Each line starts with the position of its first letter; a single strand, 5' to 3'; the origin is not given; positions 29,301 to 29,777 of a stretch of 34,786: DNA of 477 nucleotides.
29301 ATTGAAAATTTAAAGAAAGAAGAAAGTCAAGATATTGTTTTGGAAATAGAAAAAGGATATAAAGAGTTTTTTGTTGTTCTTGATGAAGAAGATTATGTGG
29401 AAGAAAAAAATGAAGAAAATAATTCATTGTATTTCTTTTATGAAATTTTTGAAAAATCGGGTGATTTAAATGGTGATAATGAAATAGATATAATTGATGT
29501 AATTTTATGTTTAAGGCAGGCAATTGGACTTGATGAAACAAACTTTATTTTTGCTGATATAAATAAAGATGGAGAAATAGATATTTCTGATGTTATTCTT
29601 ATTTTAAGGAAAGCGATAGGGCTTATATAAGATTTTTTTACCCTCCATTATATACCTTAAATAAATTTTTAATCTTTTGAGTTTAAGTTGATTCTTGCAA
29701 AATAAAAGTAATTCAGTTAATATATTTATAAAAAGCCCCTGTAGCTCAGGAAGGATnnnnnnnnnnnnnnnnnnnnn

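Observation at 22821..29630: Divergent two-gene module: secreted C11 protease and a 1628-aa RCC1/Ig/CARDB giant protein sharing a dockerin tag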

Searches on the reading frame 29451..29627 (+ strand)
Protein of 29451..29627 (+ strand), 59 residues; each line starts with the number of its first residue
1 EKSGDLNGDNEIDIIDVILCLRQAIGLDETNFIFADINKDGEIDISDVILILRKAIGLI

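Call 21: find_homologous_proteins(query=A1, max_evalue=0.01)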
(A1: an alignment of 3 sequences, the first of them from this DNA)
Query A1 (3 sequences) (59 aa, profile of the alignment): 19 proteins with E <= 0.01 among 43 candidates.
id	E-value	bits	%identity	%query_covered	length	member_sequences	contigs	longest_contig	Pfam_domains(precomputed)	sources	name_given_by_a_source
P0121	6.7e-24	101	71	98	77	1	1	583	-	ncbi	-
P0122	1.4e-23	100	69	98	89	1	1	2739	PF00404.25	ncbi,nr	ncbi:hypothetical protein J7L87_05355, partial [bacterium]|nr:hypothetical protein [bacterium]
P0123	2.4e-23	99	68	95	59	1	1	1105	PF00404.25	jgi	-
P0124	8.4e-23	98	81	90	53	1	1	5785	PF00404.25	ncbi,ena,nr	ncbi:MAG: dockerin type I domain-containing protein [Candidatus Omnitrophica bacterium]|nr:dockerin 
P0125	1.4e-22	97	70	95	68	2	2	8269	-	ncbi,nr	ncbi:MAG TPA: hypothetical protein PK165_06305, partial [bacterium]|nr:hypothetical protein [bacteri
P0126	5.3e-22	95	73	93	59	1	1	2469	-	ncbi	-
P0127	8.4e-21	91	67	97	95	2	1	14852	PF00404.25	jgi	jgi:alpha-tubulin suppressor-like RCC1 family protein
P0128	1.1e-20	91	67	93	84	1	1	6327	PF00404.25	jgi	jgi:hypothetical protein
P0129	1.2e-20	91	75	93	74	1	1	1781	PF13405.13,PF00404.25,PF00036.39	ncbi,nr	ncbi:MAG TPA: dockerin type I repeat-containing protein, partial [bacterium]|nr:dockerin type I repe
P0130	2.6e-20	90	64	93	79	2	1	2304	PF13405.13,PF00036.39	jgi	-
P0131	6.7e-20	88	71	86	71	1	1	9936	-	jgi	-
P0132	7.1e-20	88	74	80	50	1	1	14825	-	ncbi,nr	ncbi:MAG: hypothetical protein NC913_01635 [Candidatus Omnitrophica bacterium]|nr:hypothetical prote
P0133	9.7e-19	85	61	97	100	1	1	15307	PF00404.25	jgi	-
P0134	1.4e-18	84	61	97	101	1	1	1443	PF00404.25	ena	-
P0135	7.6e-17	79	63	95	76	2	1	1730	PF13405.13,PF00404.25,PF00036.39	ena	-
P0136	3.5e-15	73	53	93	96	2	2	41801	PF00404.25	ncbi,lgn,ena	-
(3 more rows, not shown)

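Call 22: find_related_loci(query=A1, collection=genome_contigs, flank=10000)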
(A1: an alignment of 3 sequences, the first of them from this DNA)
Query A1 (59 aa) in genome_contigs; peptide patterns used: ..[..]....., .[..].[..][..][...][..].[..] (x = any residue, [..] = any of these).
442 stretches matched a pattern; 22 encode a relative of the query (tblastn E <= 1e-3); 22 distinct loci.
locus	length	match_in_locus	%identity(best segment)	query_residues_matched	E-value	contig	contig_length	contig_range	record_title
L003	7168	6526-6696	67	2-58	8e-19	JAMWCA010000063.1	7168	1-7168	MAG: Candidatus Omnitrophota bacterium isolate DG02_2.bins.52.Tibet NODE_6236_length_7168_cov_5.704587, whole genome sho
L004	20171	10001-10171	67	3-58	1e-18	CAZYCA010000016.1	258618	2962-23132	MAG TPA_asm: uncultured bacterium isolate SRP231805_co4_45 genome assembly, contig: k141_275316, whole genome shotgun se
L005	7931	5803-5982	60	2-58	3e-17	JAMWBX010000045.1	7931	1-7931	MAG: Candidatus Omnitrophota bacterium isolate DG_2.bins.114.Tibet NODE_13799_length_7931_cov_0.821246, whole genome sho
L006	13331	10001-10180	63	2-58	1e-18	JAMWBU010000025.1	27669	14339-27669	MAG: Candidatus Omnitrophota bacterium isolate DG_1_6.bins.57.Tibet NODE_1909_length_27669_cov_1.334689, whole genome sh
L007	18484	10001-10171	60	2-58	3e-16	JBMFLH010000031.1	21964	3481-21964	MAG: Candidatus Ratteibacteria bacterium isolate KM4336-44 NODE_909_length_21964_cov_5.555434, whole genome shotgun sequ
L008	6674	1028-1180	62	4-56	2e-15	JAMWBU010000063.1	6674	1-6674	MAG: Candidatus Omnitrophota bacterium isolate DG_1_6.bins.57.Tibet NODE_17510_length_6674_cov_1.348557, whole genome sh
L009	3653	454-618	60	3-58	5e-15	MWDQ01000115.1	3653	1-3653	MAG: candidate division TA06 bacterium ADurb.Bin131 BWX89_contig000115, whole genome shotgun sequence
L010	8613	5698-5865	48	1-59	8e-14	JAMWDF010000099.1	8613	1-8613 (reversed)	MAG: Candidatus Omnitrophota bacterium isolate QZM4_2.bins.498.Tibet NODE_33783_length_8613_cov_0.932241, whole genome s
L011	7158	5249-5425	44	4-59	1e-12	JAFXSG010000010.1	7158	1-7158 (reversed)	MAG: Clostridia bacterium isolate RGIG6699 Sheep_Rumen-2__c112157, whole genome shotgun sequence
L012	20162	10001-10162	51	3-54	1e-9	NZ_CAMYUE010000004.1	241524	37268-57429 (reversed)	MAG: uncultured Ruminococcus sp. isolate SRR10912537_bin.36_metaWRAP_v1.3_MAG ERZ14210012.4, whole genome shotgun sequen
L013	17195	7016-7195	40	2-58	9e-9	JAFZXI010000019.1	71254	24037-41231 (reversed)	MAG: Clostridia bacterium isolate RGIG8183 Water_buffalos_Rumen-3__c260135, whole genome shotgun sequence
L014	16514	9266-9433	38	4-56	2e-7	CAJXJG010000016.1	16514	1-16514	MAG TPA_asm: uncultured Candidatus Marinimicrobia bacterium isolate SRR5494785_bin.54_MetaBAT_v2.12.1_MAG genome assembl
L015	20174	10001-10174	38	4-58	5e-7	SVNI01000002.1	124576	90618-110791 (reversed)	MAG: Ruminococcus sp. isolate SIG535 NODE_252_length_124576_cov_5.128595, whole genome shotgun sequence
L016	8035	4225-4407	33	2-59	9e-7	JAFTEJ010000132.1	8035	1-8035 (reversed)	MAG: Clostridia bacterium isolate RGIG3742 Goat_Rumen.Co__c2311309, whole genome shotgun sequence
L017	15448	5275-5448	33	4-58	2e-6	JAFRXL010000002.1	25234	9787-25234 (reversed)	MAG: Ruminococcus sp. isolate RGIG2886 Goat_Omasum.Co__c60230, whole genome shotgun sequence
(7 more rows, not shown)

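Call 30: search_protein_families(library=pfam, proteins=[L003:742-6696:+, L004:9017-10180:+, L007:9536-10174:+, L008:2-1198:+, L009:1-618:+, L010:3907-5871:+], max_evalue=0.01)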
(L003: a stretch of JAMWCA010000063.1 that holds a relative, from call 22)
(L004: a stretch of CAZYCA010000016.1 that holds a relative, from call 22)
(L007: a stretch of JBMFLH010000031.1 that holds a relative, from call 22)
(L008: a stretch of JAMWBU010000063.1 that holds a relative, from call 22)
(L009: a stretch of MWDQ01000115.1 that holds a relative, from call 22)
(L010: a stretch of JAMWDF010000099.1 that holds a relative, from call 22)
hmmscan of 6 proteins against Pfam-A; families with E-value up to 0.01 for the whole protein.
L003:742-6696:+ (1985 aa): 12 families
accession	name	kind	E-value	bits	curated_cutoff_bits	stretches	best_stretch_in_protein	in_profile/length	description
PF01436.27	NHL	-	3e-31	106.3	20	3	447-474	1-28/28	NHL repeat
PF19077.6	Big_13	-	1.7e-09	38.6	27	2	783-821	62-101/102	Bacterial Ig-like domain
PF17170.10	DUF5128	-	2.7e-09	37.1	22.9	1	255-316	52-111/321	6-bladed beta-propeller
PF08450.18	SGL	-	2.2e-06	27.9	26.3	0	251-279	189-217/246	SMP-30/Gluconolactonase/LRE-like region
PF25021.1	TEN_NHL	-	7.9e-05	22.2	27.1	0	418-472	305-354/357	Teneurin NHL domain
PF02369.22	Big_1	-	0.00012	22.6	34.9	1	1043-1092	24-77/93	Bacterial Ig-like domain (group 1)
PF13860.13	FlgD_ig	-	0.0002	21.7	27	0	107-128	51-72/79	FlgD Ig-like domain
PF23385.1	Beta-prop_IFT140_2nd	-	0.00088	18.9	27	0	561-642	39-118/319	IFT140 second beta-propeller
PF20067.5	SSL_N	-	0.0013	19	18.9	0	501-523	22-44/46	Strictosidine synthase-like, N-terminal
PF00404.24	Dockerin_1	-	0.0016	19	22.9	1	1930-1977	1-52/57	Dockerin type I domain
PF18884.5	TSP3_bac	-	0.0016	18.7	25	0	1876-1889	1-14/22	Bacterial TSP3 repeat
PF00041.27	fn3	-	0.0033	18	25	0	837-900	12-71/84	Fibronectin type III domain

L004:9017-10180:+ (388 aa): 3 families
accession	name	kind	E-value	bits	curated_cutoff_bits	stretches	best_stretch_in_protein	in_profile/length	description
PF25788.1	Ig_Rha78A_N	-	5.2e-05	23.9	27.4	1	57-112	36-96/105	Rha78A-like, N-terminal immunoglobulin domain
PF18911.6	PKD_4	-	0.00031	21.2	27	1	145-198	17-65/85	PKD domain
PF19190.6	BACON_2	-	0.0017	18.6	25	1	230-308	5-78/94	Viral BACON domain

L007:9536-10174:+ (213 aa): 2 families
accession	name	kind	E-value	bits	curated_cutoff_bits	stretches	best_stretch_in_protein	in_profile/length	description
PF00404.24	Dockerin_1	-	1.6e-05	25.4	22.9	1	158-205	2-52/57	Dockerin type I domain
PF00036.39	EF-hand_1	-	0.0089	16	25.4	0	159-168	10-19/29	EF hand domain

L008:2-1198:+ (399 aa): 3 families
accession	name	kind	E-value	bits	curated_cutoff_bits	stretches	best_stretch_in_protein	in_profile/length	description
PF18998.6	Flg_new_2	-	1.9e-16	60.2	23.6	1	36-106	2-72/73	Divergent InlB B-repeat domain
PF00963.24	Cohesin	-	2.6e-09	37.8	24.1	1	219-330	8-128/139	Cohesin domain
PF00404.24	Dockerin_1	-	1.3e-05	25.8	22.9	1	344-393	1-54/57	Dockerin type I domain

L009:1-618:+ (206 aa): 2 families
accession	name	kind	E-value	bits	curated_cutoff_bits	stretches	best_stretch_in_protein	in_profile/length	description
PF00963.24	Cohesin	-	2.3e-09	38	24.1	1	31-138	13-129/139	Cohesin domain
PF00404.24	Dockerin_1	-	9e-06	26.2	22.9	1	151-200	1-54/57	Dockerin type I domain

L010:3907-5871:+ (655 aa): 4 families
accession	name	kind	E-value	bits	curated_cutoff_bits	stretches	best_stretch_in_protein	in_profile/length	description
PF03415.19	Peptidase_C11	-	6.2e-46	158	25.8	2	194-328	106-241/359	Clostripain family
PF00404.24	Dockerin_1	-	1e-05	26.1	22.9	1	601-647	2-51/57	Dockerin type I domain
PF00036.39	EF-hand_1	-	0.00065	19.5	25.4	0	630-650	7-27/29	EF hand domain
PF07675.18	Cleaved_Adhesin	-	0.0034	17.8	21.4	1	444-510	6-75/174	Cleaved Adhesin Domain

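Call 34: search_protein_families(library=pfam, proteins=[L010:6749-8401:+, L010:2953-3900:+, L010:5900-6730:+, L008:1293-4289:+, L009:2080-3651:+], max_evalue=0.01)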
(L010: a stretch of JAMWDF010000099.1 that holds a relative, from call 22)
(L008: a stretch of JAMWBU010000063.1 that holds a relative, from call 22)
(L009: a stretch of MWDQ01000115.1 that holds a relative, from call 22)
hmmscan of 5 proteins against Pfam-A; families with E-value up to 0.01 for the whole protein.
L010:6749-8401:+ (551 aa): 1 family
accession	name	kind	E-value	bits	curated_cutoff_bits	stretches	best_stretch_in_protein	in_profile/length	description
PF00963.24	Cohesin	-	1.6e-08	35.3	24.1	1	32-124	7-110/139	Cohesin domain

L010:2953-3900:+ (316 aa): 1 family
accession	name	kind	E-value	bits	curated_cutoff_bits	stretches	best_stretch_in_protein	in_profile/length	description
PF00404.24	Dockerin_1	-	2.6e-05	24.7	22.9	0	248-269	36-57/57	Dockerin type I domain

L010:5900-6730:+ (277 aa): 5 families
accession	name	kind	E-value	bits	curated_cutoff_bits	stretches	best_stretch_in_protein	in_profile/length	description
PF13145.12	Rotamase_2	-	1.5e-27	97.2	27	1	118-239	1-120/121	PPIC-type PPIASE domain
PF13616.12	Rotamase_3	-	1.1e-17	65.1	22.5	1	135-227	24-115/116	PPIC-type PPIASE domain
PF00639.27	Rotamase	-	1.4e-17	64.9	21.7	1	142-226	11-97/97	PPIC-type PPIASE domain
PF13624.11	SurA_N_3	-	1.3e-07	32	27.2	1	6-101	17-122/162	SurA-like N-terminal domain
PF13623.11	SurA_N_2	-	5.2e-07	30.1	28.5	1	5-95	19-117/145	SurA-like N-terminal domain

L008:1293-4289:+ (999 aa): 9 families
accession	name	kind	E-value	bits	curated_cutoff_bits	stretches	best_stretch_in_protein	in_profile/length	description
PF18998.6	Flg_new_2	-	1.1e-09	38.6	23.6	2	431-507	3-72/73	Divergent InlB B-repeat domain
PF13620.12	CarboxypepD_reg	-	3.9e-06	27.5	32.3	1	157-236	1-80/82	Carboxypeptidase regulatory-like domain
PF17210.9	SdrD_B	-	1.2e-05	25.9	29.7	1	171-221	24-77/112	SdrD B-like domain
PF09912.14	DUF2141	-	1.4e-05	25.5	24.4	1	251-324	7-88/112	Uncharacterized protein conserved in bacteria (DUF2141)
PF23194.1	NOMO_5th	-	1.9e-05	25.4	27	1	158-235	2-89/89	NOMO fifth transthyretin-like domain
PF00963.24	Cohesin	-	5.4e-05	23.8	24.1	1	25-151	1-137/139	Cohesin domain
PF13715.12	CarbopepD_reg_2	-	0.00078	19.9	32.2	1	158-235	1-74/88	CarboxypepD_reg-like domain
PF09430.16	EMC7_beta-sandw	-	0.00092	19.8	26.6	1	172-229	10-62/122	ER membrane protein complex subunit 7, beta-sandwich domain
PF17802.7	SpaA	-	0.0011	19.5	23.1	1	170-231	15-82/91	Prealbumin-like fold domain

L009:2080-3651:+ (524 aa): 5 families
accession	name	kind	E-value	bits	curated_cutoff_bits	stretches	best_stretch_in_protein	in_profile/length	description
PF18998.6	Flg_new_2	-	4.5e-10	39.8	23.6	1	329-400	4-72/73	Divergent InlB B-repeat domain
PF00963.24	Cohesin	-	4.6e-08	33.8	24.1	1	31-154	2-136/139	Cohesin domain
PF17210.9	SdrD_B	-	2.3e-06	28.2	29.7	1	181-237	33-90/112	SdrD B-like domain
PF13620.12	CarboxypepD_reg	-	0.00012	22.8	32.3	1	162-225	2-65/82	Carboxypeptidase regulatory-like domain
PF13715.12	CarbopepD_reg_2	-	0.0012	19.2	32.2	1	162-235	1-71/88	CarboxypepD_reg-like domain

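Call 41: find_related_loci(query=A1, collection=metagenome_contigs, flank=10000)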
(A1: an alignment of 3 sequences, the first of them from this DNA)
Query A1 (59 aa) in metagenome_contigs; peptide patterns used: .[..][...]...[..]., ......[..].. (x = any residue, [..] = any of these).
600 stretches matched a pattern (row limit reached: there are more); 71 encode a relative of the query (tblastn E <= 1e-3); 70 distinct loci.
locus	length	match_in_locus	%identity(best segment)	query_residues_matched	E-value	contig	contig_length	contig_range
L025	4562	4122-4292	82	4-58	1e-24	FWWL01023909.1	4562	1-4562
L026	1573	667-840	75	2-58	3e-24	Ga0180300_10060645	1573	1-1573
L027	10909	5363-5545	73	3-58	3e-24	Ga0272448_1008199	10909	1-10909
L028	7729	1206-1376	75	2-58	6e-24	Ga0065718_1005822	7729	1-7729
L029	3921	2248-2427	78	4-58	4e-23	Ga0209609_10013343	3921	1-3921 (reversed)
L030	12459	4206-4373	71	4-58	1e-22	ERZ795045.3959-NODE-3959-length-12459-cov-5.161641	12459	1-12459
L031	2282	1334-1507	74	2-58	3e-22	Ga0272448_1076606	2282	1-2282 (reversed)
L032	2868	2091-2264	75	2-58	3e-22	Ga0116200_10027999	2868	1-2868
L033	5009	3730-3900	66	3-58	4e-22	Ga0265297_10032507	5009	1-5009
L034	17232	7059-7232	72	2-58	8e-22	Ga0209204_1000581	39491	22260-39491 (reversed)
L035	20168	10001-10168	69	4-58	2e-21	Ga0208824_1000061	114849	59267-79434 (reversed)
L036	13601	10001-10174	74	2-58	2e-21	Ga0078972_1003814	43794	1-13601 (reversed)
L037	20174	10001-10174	74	2-58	1e-22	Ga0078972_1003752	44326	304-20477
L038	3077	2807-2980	73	3-58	4e-21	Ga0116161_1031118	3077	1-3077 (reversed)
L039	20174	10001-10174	73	3-58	4e-21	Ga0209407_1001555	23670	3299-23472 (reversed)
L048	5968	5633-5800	71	4-58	3e-20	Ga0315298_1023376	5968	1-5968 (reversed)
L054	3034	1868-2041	68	2-58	4e-19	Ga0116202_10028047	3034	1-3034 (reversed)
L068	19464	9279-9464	71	3-58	4e-20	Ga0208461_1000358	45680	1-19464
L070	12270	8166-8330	62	4-58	2e-15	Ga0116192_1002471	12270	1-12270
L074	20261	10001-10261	56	1-58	7e-15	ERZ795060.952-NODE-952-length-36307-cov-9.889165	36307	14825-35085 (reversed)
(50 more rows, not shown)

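Call 45: search_protein_families(library=pfam, proteins=[L034:2609-4357:+, L070:4942-6498:+, L039:5942-10174:+, L036:4235-10174:+, L034:13237-16392:+, L068:9555-11609:+, L068:13071-16928:+, L027:2990-5545:+, L034:8110-11040:+, L048:4505-5800:+], max_evalue=0.01)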
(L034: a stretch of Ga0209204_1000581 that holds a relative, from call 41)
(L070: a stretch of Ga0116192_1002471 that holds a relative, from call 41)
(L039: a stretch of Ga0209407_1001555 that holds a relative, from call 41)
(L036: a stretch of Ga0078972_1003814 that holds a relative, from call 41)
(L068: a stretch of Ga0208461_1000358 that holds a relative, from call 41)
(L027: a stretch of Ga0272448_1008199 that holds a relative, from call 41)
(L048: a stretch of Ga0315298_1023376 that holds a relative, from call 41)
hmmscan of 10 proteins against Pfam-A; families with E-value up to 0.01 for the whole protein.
L034:2609-4357:+ (583 aa): 1 family
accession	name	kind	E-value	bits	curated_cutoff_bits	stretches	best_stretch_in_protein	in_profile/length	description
PF00963.24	Cohesin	-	9.3e-10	39.3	24.1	1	81-192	15-138/139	Cohesin domain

L070:4942-6498:+ (519 aa): 1 family
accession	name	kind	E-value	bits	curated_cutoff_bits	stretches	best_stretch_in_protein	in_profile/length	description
PF00963.24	Cohesin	-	8.7e-09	36.1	24.1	1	40-127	13-108/139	Cohesin domain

L039:5942-10174:+ (1411 aa): 6 families
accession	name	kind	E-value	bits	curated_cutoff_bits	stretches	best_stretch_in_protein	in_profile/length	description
PF22544.2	HYDIN_VesB_CFA65-like_Ig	-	8.8e-09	35.9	25.5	1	1250-1349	1-99/100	HYDIN/CFA65/VesB-like, Ig-like domain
PF00404.24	Dockerin_1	-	9.2e-06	26.2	22.9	1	1356-1403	2-52/57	Dockerin type I domain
PF15780.11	ASH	-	3.1e-05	24.5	27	1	1258-1342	13-96/98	Abnormal spindle-like microcephaly-assoc'd, ASPM-SPD-2-Hydin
PF22073.2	Cep192_D4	-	0.00011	22.7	35.5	1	1251-1350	3-110/112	Cep192 domain 4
PF07610.17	DUF1573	-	0.00051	20.4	26.1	1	1271-1349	22-96/98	Protein of unknown function (DUF1573)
PF19077.6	Big_13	-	0.0019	19.1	27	0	1077-1119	57-100/102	Bacterial Ig-like domain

L036:4235-10174:+ (1980 aa): 16 families
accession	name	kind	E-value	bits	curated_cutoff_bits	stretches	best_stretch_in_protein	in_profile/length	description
PF01436.27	NHL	-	3.2e-28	96.7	20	3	233-254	7-28/28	NHL repeat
PF17170.10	DUF5128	-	8.1e-19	68.4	22.9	4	384-509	43-172/321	6-bladed beta-propeller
PF06739.17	SBBP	-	4.7e-11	42.9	20.5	1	429-445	13-29/38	Beta-propeller repeat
PF08450.18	SGL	-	9.5e-11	42.2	26.3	1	426-468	182-223/246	SMP-30/Gluconolactonase/LRE-like region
PF25021.1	TEN_NHL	-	6.2e-09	35.7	27.1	0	425-460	138-171/357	Teneurin NHL domain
PF18884.5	TSP3_bac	-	7e-07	29.4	25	1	1848-1868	1-21/22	Bacterial TSP3 repeat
PF13860.13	FlgD_ig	-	1.1e-06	28.9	27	1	91-110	54-73/79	FlgD Ig-like domain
PF19077.6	Big_13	-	1.7e-05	25.7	27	0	790-819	71-101/102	Bacterial Ig-like domain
PF00404.24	Dockerin_1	-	5e-05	23.9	22.9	1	1924-1972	1-52/57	Dockerin type I domain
PF07494.17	Reg_prop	-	6.4e-05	23.1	20.4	0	231-243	8-20/24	Two component regulator propeller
PF20067.5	SSL_N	-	0.00011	22.4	18.9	0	133-147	22-36/46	Strictosidine synthase-like, N-terminal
PF02369.22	Big_1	-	0.00064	20.2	34.9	1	1038-1090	24-78/93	Bacterial Ig-like domain (group 1)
PF13449.12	Phytase-like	-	0.00089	19.7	27.6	0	429-469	68-108/284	Esterase-like activity of phytase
PF12245.14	Big_3_2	-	0.0024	18.5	23.3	0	939-996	50-110/122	Bacterial Ig-like domain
PF00041.27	fn3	-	0.0034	18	25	0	835-900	12-73/84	Fibronectin type III domain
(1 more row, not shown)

L034:13237-16392:+ (1052 aa): 11 families
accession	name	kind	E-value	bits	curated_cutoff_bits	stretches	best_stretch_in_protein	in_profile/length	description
PF00963.24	Cohesin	-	4.3e-39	134.3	24.1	3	369-495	6-139/139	Cohesin domain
PF13290.12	CHB_HEX_C_1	-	5.6e-36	122.7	22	2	284-350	1-66/67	Chitobiase/beta-hexosaminidase C-terminal domain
PF13287.12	Fn3_assoc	-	8e-32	109.6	23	2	296-354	1-59/59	Fn3 associated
PF13620.12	CarboxypepD_reg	-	5.3e-14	52.8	32.3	2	672-729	1-60/82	Carboxypeptidase regulatory-like domain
PF13715.12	CarbopepD_reg_2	-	3.4e-10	40.2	32.2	2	673-729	1-56/88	CarboxypepD_reg-like domain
PF17210.9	SdrD_B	-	6.6e-09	36.4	29.7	1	595-646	20-75/112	SdrD B-like domain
PF09430.16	EMC7_beta-sandw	-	3e-07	31.1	26.6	0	699-735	21-57/122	ER membrane protein complex subunit 7, beta-sandwich domain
PF00404.24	Dockerin_1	-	1.2e-05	25.8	22.9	1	997-1047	1-56/57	Dockerin type I domain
PF17802.7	SpaA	-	0.00093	19.8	23.1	0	594-650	11-74/91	Prealbumin-like fold domain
PF22902.2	NOMO1-like_9th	-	0.0016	18.7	27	0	597-647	11-66/75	BOS complex subunit NOMO1-like, beta sandwich domain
PF14686.12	fn3_3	-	0.0068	16.6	24.4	0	201-232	20-54/75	Polysaccharide lyase family 4, domain II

L068:9555-11609:+ (685 aa): 6 families
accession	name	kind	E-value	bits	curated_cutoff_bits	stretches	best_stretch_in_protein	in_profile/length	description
PF00963.24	Cohesin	-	1.1e-15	58.5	24.1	2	510-616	13-128/139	Cohesin domain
PF18998.6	Flg_new_2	-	1.2e-09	38.4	23.6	1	321-392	4-72/73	Divergent InlB B-repeat domain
PF17210.9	SdrD_B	-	2.5e-06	28.1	29.7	1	173-229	33-90/112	SdrD B-like domain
PF00404.24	Dockerin_1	-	5.2e-05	23.8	22.9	1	630-679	1-54/57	Dockerin type I domain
PF13620.12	CarboxypepD_reg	-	0.00017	22.3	32.3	1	154-217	2-65/82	Carboxypeptidase regulatory-like domain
PF13715.12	CarbopepD_reg_2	-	0.00051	20.4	32.2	1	154-227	1-71/88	CarboxypepD_reg-like domain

L068:13071-16928:+ (1286 aa): 7 families
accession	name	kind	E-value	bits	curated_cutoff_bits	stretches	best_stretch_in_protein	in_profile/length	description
PF18998.6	Flg_new_2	-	1.4e-08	35.1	23.6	1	430-506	4-72/73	Divergent InlB B-repeat domain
PF00963.24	Cohesin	-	3.3e-08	34.3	24.1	1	31-156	2-138/139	Cohesin domain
PF13620.12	CarboxypepD_reg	-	7.5e-05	23.4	32.3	1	161-240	1-80/82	Carboxypeptidase regulatory-like domain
PF09430.16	EMC7_beta-sandw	-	0.00096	19.8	26.6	1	181-232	13-61/122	ER membrane protein complex subunit 7, beta-sandwich domain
PF17802.7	SpaA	-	0.0024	18.4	23.1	1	167-233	15-80/91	Prealbumin-like fold domain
PF13715.12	CarbopepD_reg_2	-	0.0041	17.6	32.2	1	163-234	2-69/88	CarboxypepD_reg-like domain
PF17210.9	SdrD_B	-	0.0059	17.2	29.7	1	186-222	37-74/112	SdrD B-like domain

L027:2990-5545:+ (852 aa): 7 families
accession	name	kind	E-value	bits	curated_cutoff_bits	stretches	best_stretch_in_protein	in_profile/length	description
PF13620.12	CarboxypepD_reg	-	2.5e-15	57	32.3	1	232-294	1-68/82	Carboxypeptidase regulatory-like domain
PF25788.1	Ig_Rha78A_N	-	2.5e-10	41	27.4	2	753-793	62-102/105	Rha78A-like, N-terminal immunoglobulin domain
PF13715.12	CarbopepD_reg_2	-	4.6e-10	39.8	32.2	1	233-303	1-71/88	CarboxypepD_reg-like domain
PF00404.24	Dockerin_1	-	3.3e-07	30.8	22.9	1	797-844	2-52/57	Dockerin type I domain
PF16656.11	Pur_ac_phosph_N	-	4.3e-07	30.8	30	1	744-792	49-93/93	Purple acid Phosphatase, N-terminal domain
PF09430.16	EMC7_beta-sandw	-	0.00028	21.5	26.6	0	370-407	23-60/122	ER membrane protein complex subunit 7, beta-sandwich domain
PF00036.39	EF-hand_1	-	0.0033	17.3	25.4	0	826-847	7-28/29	EF hand domain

L034:8110-11040:+ (977 aa): 5 families
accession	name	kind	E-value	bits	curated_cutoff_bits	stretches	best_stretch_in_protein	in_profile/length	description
PF13229.12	Beta_helix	-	1.1e-11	45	25.9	2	731-823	55-142/158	Right handed beta helix region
PF17161.10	DUF5123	-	2.4e-06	29.1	35.1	1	808-900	1-103/113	Domain of unknown function (DUF5123)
PF00404.24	Dockerin_1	-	0.00061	20.4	22.9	1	921-969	1-52/57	Dockerin type I domain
PF12708.12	Pect-lyase_RHGA_epim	-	0.0011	19.2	27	0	689-862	33-208/213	Rhamnogalacturonase A/epimerase, pectate lyase-like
PF21347.3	DUF3108_like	-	0.0013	19.1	27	1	223-274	138-187/199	DUF3108-like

L048:4505-5800:+ (432 aa): 2 families
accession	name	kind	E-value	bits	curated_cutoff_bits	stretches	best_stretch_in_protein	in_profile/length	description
PF01832.25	Glucosaminidase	-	2.1e-26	93.4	30.2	1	154-282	2-123/123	Mannosyl-glycoprotein endo-beta-N-acetylglucosaminidase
PF00404.24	Dockerin_1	-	9.1e-05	23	22.9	1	376-424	1-52/57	Dockerin type I domain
